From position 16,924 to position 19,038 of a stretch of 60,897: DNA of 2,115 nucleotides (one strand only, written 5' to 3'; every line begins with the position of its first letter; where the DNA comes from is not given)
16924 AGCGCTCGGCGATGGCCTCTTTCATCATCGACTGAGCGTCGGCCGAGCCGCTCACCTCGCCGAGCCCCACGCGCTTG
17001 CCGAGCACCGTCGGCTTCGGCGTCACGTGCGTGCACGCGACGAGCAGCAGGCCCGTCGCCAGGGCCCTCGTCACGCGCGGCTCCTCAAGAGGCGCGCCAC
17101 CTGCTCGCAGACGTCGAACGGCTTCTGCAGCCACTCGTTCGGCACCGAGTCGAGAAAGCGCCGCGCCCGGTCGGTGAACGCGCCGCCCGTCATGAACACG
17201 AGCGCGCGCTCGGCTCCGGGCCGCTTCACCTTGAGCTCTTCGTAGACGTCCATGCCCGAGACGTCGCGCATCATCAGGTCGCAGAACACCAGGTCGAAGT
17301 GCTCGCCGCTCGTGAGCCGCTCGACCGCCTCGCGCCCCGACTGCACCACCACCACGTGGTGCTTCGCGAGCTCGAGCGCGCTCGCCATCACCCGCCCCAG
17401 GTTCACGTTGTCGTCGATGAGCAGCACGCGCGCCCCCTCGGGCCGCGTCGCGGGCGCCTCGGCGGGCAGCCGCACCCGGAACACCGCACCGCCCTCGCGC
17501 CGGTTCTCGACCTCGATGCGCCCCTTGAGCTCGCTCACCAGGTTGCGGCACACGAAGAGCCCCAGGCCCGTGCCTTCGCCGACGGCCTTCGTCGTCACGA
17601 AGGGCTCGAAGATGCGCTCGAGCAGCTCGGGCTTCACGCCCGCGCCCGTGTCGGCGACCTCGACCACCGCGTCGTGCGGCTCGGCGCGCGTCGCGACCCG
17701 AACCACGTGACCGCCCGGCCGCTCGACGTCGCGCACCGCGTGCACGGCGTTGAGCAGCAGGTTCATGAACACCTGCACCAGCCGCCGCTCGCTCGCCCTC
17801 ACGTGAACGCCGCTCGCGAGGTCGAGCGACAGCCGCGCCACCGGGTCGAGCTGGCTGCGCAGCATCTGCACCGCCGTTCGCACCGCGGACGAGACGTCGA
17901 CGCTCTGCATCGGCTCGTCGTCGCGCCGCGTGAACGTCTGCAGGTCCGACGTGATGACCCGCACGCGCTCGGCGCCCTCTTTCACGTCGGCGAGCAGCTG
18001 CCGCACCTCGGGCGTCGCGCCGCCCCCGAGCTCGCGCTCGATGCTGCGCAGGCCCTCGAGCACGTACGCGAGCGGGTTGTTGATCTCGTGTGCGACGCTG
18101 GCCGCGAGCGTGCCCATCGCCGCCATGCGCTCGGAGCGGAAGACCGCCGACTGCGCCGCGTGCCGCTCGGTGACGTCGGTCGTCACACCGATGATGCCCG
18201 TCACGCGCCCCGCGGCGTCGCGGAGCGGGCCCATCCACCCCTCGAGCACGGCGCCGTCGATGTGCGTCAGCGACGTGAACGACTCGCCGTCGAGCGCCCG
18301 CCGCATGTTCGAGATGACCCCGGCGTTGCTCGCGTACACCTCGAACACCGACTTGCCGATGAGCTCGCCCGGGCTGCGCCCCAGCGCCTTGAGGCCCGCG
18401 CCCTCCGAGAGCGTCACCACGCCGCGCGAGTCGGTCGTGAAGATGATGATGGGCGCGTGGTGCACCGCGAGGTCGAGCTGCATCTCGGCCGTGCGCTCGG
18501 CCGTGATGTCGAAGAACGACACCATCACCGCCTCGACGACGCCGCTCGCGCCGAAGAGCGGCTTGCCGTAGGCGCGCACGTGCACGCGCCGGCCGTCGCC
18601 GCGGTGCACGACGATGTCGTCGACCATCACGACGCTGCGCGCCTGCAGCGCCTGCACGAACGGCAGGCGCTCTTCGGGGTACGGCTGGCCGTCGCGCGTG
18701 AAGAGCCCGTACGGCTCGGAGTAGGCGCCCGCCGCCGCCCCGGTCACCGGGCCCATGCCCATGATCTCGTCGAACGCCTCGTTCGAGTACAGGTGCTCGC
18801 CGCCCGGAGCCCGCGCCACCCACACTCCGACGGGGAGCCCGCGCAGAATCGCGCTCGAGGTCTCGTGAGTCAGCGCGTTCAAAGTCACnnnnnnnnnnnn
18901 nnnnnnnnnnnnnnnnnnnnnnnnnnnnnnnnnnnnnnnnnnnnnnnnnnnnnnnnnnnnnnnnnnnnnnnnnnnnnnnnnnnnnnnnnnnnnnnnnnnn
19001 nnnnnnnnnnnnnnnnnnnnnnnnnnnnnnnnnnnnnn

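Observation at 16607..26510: Complete mannose-family PTS spread over a 10-kb operon, interrupted by three non-PTS genes and ending in a PAS hybrid histidine kinase coupled to ptsI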

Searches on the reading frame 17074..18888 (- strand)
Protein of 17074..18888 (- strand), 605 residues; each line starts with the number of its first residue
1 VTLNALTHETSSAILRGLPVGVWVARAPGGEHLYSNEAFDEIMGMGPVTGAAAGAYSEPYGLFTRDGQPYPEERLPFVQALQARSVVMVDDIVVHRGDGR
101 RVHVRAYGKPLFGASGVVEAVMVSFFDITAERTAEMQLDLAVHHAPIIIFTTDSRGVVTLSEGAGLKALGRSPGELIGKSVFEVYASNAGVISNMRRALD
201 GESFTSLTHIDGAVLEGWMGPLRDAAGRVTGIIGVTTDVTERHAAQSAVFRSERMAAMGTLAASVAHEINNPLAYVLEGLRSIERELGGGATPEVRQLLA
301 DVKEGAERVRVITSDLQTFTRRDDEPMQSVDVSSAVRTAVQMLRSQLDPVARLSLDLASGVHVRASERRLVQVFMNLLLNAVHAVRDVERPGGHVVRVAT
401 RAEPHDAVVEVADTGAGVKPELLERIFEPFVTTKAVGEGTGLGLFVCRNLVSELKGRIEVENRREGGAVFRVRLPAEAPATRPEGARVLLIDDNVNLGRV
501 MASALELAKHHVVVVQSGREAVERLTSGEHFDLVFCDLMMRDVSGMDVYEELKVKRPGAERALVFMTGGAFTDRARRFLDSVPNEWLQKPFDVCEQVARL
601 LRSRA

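Call 9: search_protein_families(library=pfam, proteins=[window:17074-18888:-], max_evalue=0.01)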
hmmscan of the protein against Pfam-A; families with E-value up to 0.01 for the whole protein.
window:17074-18888:- (605 aa): 8 families
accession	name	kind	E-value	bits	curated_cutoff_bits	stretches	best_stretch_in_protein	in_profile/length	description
PF02518.31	HATPase_c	-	4.8e-24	85.4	26.4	1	367-477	3-110/111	Histidine kinase-, DNA gyrase B-, and HSP90-like ATPase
PF08448.16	PAS_4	-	1.6e-17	64.1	23.1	1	143-244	2-110/110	PAS fold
PF00072.30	Response_reg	-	2.3e-14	53.9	30.2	1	488-595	1-105/111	Response regulator receiver domain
PF00989.32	PAS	-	1.6e-11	44.7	22.6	1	138-239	3-113/113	PAS fold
PF13426.13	PAS_9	-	1.7e-10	41.5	27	2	148-241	3-103/103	PAS domain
PF00512.31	HisKA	-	7.7e-09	35.9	26.9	1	258-324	2-65/66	His Kinase A (phospho-acceptor) domain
PF13581.12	HATPase_c_2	-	0.00078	19.9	27.4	1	377-469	39-122/127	Histidine kinase-like ATPase domain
PF14501.12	HATPase_c_5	-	0.0012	19.2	22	1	370-463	6-91/102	GHKL domain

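Call 38: find_homologous_proteins(query=window:17074-18888:-)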
Query window:17074-18888:- (605 aa): 6160 proteins with E <= 0.001 among 8000 candidates; the best 120 are listed.
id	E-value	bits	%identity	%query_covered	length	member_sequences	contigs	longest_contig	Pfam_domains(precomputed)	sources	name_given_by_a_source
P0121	0.0e+0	1320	100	100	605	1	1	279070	PF13426.14,PF08448.17,PF02518.32,PF00512.32,PF00989.32,PF00072.31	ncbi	-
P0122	0.0e+0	1132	86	100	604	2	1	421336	PF13426.14,PF13581.13,PF08448.17,PF02518.32,PF00512.32,PF00989.32,PF00072.31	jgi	-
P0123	0.0e+0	1049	79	100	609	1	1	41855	PF13426.14,PF08448.17,PF02518.32,PF00512.32,PF00989.32,PF00072.31,PF14501.13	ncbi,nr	ncbi:MAG: response regulator [Myxococcaceae bacterium]|nr:response regulator [Myxococcaceae bacteriu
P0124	2.9e-285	965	73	100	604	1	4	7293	PF13426.14,PF08448.17,PF02518.32,PF00512.32,PF00989.32,PF00072.31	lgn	-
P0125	1.8e-283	959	72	100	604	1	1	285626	PF13426.14,PF08448.17,PF02518.32,PF00512.32,PF00989.32,PF00072.31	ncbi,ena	-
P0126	7.5e-246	835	66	99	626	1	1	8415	PF13426.14,PF08448.17,PF02518.32,PF00512.32,PF00989.32,PF00072.31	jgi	jgi:PAS domain S-box-containing protein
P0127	2.6e-225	767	63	99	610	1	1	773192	PF13426.14,PF08448.17,PF02518.32,PF00512.32,PF00989.32,PF00072.31,PF14501.13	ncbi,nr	ncbi:MAG: PAS domain-containing protein [Archangiaceae bacterium]|nr:PAS domain-containing protein [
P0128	2.9e-224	764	60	99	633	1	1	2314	PF13426.14,PF08448.17,PF02518.32,PF00512.32,PF00989.32,PF00072.31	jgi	-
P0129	3.7e-224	764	61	99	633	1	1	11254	PF13426.14,PF08448.17,PF02518.32,PF00512.32,PF00989.32,PF00072.31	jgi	jgi:signal transduction histidine kinase/ActR/RegA family two-component response regulator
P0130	9.8e-217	739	61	96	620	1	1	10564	PF13426.14,PF08448.17,PF02518.32,PF00989.32,PF00072.31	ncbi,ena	-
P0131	3.2e-216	737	59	99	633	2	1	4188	PF13426.14,PF08448.17,PF02518.32,PF00989.32,PF00072.31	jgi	jgi:signal transduction histidine kinase/CheY-like chemotaxis protein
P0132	7.0e-215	733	61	96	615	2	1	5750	PF13426.14,PF13581.13,PF08448.17,PF02518.32,PF00989.32,PF00072.31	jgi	jgi:two-component system, cell cycle sensor histidine kinase and response regulator CckA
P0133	2.6e-191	655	54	100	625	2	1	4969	PF13426.14,PF08448.17,PF02518.32,PF00512.32,PF00989.32,PF00072.31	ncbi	ncbi:MAG: ATP-binding protein [Myxococcota bacterium]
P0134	6.5e-168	578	50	97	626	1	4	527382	PF13426.14,PF13188.14,PF08448.17,PF02518.32,PF00512.32,PF00989.32,PF00072.31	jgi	jgi:PAS domain S-box-containing protein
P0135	1.1e-164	567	49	98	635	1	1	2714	PF13426.14,PF13188.14,PF08448.17,PF02518.32,PF00512.32,PF00989.32,PF00072.31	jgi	jgi:PAS domain S-box-containing protein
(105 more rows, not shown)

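Call 39: find_encoding_contigs(protein=P0127, flank=8000, max_places=1)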
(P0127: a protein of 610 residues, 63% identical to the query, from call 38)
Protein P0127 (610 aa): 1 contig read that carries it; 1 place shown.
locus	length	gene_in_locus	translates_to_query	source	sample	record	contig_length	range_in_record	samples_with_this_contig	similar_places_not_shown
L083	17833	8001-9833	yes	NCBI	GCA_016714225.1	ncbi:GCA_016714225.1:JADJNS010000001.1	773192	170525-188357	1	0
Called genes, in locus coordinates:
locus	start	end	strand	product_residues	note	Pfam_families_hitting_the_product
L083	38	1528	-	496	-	PF01590:GAF, PF13185:GAF_2, PF00158:Sigma54_activat, PF14532:Sigma54_activ_2, PF02954:HTH_8 (faint), PF25601:AAA_lid_14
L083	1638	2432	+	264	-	PF07411:DUF1508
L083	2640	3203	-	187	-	PF01323:DSBA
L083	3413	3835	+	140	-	PF03610:EIIA-man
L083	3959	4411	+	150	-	PF03830:PTSIIB_sorb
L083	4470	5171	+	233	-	PF03609:EII-Sor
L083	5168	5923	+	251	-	PF03613:EIID-AGA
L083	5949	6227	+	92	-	PF00381:PTS-HPr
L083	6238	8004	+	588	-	PF05524:PEP-utilisers_N, PF00391:PEP-utilizers, PF02896:PEP-utilizers_C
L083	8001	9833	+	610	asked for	PF08448:PAS_4 (weak), PF13426:PAS_9, PF00989:PAS (weak), PF08448:PAS_4, PF00512:HisKA, PF02518:HATPase_c, PF14501:HATPase_c_5 (faint), PF00072:Response_reg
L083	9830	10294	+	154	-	-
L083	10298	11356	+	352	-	PF00355:Rieske, PF19112:VanA_C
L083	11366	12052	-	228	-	-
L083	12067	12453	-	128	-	-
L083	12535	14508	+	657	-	-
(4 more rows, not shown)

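Call 40: find_encoding_contigs(protein=P0134, flank=8000, max_places=1)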
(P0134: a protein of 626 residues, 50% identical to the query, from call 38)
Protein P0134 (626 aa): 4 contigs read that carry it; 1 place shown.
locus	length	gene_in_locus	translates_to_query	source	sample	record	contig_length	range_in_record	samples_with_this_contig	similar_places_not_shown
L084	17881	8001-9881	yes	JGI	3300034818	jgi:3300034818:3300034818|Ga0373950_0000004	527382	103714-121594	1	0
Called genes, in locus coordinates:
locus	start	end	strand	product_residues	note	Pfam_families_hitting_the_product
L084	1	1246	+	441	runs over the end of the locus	-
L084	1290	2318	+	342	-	PF00158:Sigma54_activat, PF14532:Sigma54_activ_2, PF07728:AAA_5, PF18024:HTH_50 (faint), PF25601:AAA_lid_14, PF02954:HTH_8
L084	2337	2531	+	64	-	-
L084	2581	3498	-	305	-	-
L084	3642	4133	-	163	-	-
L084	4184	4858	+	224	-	PF02597:ThiS, PF02391:MoaE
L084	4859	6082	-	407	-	-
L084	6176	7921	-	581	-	PF05960:DUF885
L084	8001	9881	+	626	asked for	PF00989:PAS, PF08448:PAS_4 (weak), PF13426:PAS_9, PF00989:PAS (weak), PF08448:PAS_4, PF00512:HisKA (weak), PF02518:HATPase_c, PF00072:Response_reg, +1 more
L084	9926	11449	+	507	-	-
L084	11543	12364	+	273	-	-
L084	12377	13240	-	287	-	PF05951:Peptidase_M15_2, PF08291:Peptidase_M15_3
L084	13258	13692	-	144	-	PF04519:Bactofilin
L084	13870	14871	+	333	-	PF09594:GT87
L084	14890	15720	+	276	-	-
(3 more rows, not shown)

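Call 41: find_encoding_contigs(protein=P0129, flank=8000, max_places=1)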
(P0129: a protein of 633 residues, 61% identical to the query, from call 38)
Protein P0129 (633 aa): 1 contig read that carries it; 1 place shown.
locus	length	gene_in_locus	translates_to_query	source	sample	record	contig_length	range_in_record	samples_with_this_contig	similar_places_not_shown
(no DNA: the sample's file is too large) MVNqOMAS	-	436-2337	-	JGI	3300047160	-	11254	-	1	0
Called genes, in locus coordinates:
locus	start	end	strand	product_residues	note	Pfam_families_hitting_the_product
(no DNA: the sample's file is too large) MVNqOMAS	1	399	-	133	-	?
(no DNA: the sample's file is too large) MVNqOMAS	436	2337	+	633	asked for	PF13426:PAS_9 (weak), PF00989:PAS (weak), PF08448:PAS_4, PF00512:HisKA (weak), PF02518:HATPase_c, PF00072:Response_reg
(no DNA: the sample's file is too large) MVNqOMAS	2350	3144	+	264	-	PF27695:CEP131_C (weak), PF00691:OmpA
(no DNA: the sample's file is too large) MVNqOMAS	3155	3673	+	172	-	-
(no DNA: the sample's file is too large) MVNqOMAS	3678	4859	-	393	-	PF01435:Peptidase_M48, PF05099:TerB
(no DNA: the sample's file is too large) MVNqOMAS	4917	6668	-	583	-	-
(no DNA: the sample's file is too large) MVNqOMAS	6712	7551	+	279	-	PF00754:F5_F8_type_C (weak), PF25302:NADase_transloc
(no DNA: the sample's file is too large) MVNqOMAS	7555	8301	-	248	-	-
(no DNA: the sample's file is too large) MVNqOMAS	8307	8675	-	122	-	PF13453:Zn_ribbon_TFIIB (weak)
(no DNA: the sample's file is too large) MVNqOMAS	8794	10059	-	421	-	PF00275:EPSP_synthase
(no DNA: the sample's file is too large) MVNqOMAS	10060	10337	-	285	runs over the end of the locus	PF17827:PrmC_N, PF03602:Cons_hypoth95, PF13489:Methyltransf_23 (weak), PF01170:UPF0020 (weak), PF05175:MTS, PF06325:PrmA (weak), PF13847:Methyltransf_31, PF13649:Methyltransf_25, +4 more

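Call 46: search_protein_families(library=ncbifam, proteins=[window:17074-18888:-], max_evalue=0.01)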
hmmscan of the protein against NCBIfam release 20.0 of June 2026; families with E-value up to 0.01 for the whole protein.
window:17074-18888:- (605 aa): 140 families (the best 25 are shown)
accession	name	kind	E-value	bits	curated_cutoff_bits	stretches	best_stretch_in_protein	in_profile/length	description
NF052574.1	HisKinEspCMyxo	equivalog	9.3e-104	348.2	1200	1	168-591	320-770/785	serine histidine kinase EspC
NF052573.1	HisKinEspAMyxo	equivalog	1.2e-99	334.4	1400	1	20-596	141-742/755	serine histidine kinase EspA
NF008468.0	PRK11360.1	equivalog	1.6e-52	178.8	646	1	149-479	281-611/616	two-component system sensor histidine kinase AtoS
NF010411.0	PRK13837.1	equivalog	1.2e-40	139.3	647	1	219-481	411-680/828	two-component system VirA-like sensor kinase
NF038348.1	T2SS_HK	subfamily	1.2e-38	132.9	450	2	294-476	396-573/574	histidine kinase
NF007688.0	PRK10364.1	equivalog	2.1e-38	132.2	479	1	242-478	224-453/460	two-component system sensor histidine kinase ZraS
NF010076.0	PRK13557.1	subfamily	2.9e-36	125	631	1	219-598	124-527/540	histidine kinase famiy protein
NF046026.1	HisKinCckACaul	equivalog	4.2e-36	124.3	1000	1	237-593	281-665/678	cell cycle histidine kinase CckA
NF046020.1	HisKinCckABruc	equivalog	1.1e-34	119.5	1000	2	236-481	458-712/868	cell cycle histidine kinase CckA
NF008302.0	PRK11091.1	equivalog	8.7e-34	116.8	838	1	149-594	168-633/779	aerobic respiration two-component sensor histidine kinase ArcB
NF047497.1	HK_LIC_12097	equivalog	7.6e-32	110.4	500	1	229-476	121-366/367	LIC_12097 family sensor histidine kinase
TIGR02956.1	TMAO_torS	equivalog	2.4e-31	108.7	676.5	1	260-593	466-809/967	TMAO reductase system sensor histidine kinase/response regulator TorS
NF047466.1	hybrid_RR_LvrB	exception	4.6e-29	101.7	500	1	243-475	137-375/377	hybrid histidine kinase/response regulator LvrB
NF008543.0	PRK11466.1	equivalog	8e-28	96.8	982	1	257-559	443-755/914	TMAO reductase system sensor histidine kinase/response regulator TorS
NF046044.1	PnpS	equivalog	3e-27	95.7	400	1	131-475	50-390/390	two-component system histidine kinase PnpS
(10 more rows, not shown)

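Call 59: find_encoding_contigs(protein=P0126, flank=8000, max_places=1)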
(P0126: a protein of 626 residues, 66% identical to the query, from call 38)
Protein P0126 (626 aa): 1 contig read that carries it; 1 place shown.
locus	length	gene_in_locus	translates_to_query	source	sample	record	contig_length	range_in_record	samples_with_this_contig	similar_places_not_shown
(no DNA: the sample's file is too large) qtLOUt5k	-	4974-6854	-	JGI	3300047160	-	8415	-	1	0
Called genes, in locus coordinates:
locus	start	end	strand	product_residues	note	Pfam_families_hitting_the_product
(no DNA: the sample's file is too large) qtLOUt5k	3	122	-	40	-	?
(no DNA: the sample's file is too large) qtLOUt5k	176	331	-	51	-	-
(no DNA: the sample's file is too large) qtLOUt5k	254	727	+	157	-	PF03610:EIIA-man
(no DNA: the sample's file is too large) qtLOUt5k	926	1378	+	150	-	PF03830:PTSIIB_sorb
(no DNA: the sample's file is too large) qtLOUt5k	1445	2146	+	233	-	PF03609:EII-Sor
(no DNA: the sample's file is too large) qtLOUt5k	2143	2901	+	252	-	PF03613:EIID-AGA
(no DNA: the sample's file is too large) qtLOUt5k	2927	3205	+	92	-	PF00381:PTS-HPr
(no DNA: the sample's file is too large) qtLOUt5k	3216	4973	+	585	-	PF05524:PEP-utilisers_N, PF00391:PEP-utilizers, PF02896:PEP-utilizers_C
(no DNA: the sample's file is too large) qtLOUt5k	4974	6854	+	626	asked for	PF00989:PAS (weak), PF08448:PAS_4, PF13426:PAS_9 (weak), PF00512:HisKA, PF02518:HATPase_c, PF00072:Response_reg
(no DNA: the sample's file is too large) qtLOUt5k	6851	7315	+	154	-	-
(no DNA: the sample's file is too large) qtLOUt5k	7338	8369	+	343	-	PF00355:Rieske, PF19112:VanA_C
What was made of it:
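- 16607..17074 (-): Small lipoprotein (155 aa, lipobox LVAC); start overlaps the kinase stop (GTGA). Clade-restricted partner of the kinase. A 154-aa gene sits at the same position on the P0126 contig (call 59).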

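Call 60: find_encoding_contigs(protein=P0130, flank=8000, max_places=1)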
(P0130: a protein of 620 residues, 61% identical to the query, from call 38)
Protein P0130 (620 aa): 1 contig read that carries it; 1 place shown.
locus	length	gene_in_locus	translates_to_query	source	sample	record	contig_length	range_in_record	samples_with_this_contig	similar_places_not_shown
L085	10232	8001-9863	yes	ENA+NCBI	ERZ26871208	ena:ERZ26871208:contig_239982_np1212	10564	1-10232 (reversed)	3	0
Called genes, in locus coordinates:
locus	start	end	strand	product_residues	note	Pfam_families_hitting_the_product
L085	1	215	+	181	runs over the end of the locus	?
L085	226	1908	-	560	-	PF00069:Pkinase, PF01636:APH (faint), PF07714:PK_Tyr_Ser-Thr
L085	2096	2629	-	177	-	-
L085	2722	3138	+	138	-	-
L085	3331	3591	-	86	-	-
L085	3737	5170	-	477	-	PF03264:Cytochrom_NNT (weak)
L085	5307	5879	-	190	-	PF13399:LytR_C (weak)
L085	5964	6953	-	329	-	-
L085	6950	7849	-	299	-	PF14522:Cytochrome_C7 (faint), PF22113:Mtrc-MtrF_II-IV_dom (faint)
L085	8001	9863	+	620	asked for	PF13426:PAS_9 (faint), PF00989:PAS (weak), PF08448:PAS_4, PF02518:HATPase_c, PF00072:Response_reg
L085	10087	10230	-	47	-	?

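Call 61: find_encoding_contigs(protein=P0124, flank=8000, max_places=1)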
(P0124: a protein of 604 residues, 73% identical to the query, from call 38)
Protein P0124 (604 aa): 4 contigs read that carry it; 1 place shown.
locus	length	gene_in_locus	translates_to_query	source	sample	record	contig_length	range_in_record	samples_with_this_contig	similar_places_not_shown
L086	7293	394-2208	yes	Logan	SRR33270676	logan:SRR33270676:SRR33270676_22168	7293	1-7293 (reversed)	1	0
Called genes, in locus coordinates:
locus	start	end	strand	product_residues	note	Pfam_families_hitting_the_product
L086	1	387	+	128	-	?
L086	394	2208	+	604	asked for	PF13426:PAS_9 (faint), PF00989:PAS (weak), PF08448:PAS_4, PF00512:HisKA, PF02518:HATPase_c, PF00072:Response_reg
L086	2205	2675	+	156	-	-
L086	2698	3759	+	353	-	PF00355:Rieske, PF19112:VanA_C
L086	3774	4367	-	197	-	-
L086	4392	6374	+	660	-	-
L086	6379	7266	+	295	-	PF02163:Peptidase_M50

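Call 79: list_cluster_members(proteins=[P0121, P0241, P0001])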
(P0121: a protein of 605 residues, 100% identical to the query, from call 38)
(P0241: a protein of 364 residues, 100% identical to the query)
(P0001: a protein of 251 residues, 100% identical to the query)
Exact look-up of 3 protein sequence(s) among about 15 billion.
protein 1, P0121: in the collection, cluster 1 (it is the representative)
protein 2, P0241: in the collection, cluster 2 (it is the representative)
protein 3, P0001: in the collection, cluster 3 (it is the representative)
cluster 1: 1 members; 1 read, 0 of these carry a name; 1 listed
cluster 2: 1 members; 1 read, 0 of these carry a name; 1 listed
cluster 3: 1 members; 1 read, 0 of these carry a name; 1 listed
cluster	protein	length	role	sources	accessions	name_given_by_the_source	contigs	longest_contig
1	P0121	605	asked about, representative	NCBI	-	-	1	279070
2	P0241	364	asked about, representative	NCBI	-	-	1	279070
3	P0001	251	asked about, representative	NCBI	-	-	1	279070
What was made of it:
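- Tried and rejected: The cluster look-up gave no organism name (call 79).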
